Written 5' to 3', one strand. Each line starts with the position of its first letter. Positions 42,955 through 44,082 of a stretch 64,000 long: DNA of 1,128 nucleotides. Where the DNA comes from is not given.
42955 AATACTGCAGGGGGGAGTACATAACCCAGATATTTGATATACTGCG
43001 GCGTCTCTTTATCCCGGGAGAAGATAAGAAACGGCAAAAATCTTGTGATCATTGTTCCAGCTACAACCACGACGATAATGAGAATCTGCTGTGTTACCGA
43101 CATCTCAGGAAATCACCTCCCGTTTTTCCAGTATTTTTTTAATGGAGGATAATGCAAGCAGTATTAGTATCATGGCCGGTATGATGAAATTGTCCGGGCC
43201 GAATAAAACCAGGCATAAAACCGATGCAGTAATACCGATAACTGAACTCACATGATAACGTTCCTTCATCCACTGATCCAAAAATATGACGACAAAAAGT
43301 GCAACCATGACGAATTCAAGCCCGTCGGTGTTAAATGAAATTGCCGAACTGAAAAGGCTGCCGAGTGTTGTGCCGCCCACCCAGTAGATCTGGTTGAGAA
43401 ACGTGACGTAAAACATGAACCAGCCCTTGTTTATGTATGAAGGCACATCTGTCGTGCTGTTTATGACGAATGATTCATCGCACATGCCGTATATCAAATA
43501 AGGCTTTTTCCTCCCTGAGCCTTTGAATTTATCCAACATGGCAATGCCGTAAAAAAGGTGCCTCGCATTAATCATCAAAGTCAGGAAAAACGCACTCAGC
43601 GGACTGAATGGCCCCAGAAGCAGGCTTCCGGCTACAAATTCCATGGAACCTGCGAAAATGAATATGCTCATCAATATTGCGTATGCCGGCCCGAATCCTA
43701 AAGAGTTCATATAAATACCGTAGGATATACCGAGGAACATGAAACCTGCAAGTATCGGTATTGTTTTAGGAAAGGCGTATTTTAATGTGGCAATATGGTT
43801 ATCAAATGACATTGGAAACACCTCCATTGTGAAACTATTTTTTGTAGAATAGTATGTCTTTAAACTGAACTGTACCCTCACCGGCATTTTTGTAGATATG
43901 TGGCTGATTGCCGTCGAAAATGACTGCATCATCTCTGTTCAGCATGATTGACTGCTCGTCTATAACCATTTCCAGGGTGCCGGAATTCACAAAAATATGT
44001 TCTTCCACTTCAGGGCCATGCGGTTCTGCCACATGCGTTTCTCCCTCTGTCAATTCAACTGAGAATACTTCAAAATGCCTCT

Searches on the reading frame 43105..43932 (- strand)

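Call 49: search_protein_families(library=pfam, proteins=[window:43105-43932:-], max_evalue=0.00001)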
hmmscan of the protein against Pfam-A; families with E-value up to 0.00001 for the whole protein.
window:43105-43932:- (275 aa): 1 family
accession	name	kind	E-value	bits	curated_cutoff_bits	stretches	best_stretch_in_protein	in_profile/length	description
PF03591.19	AzlC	-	3e-39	135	32.1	1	59-198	1-137/137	AzlC protein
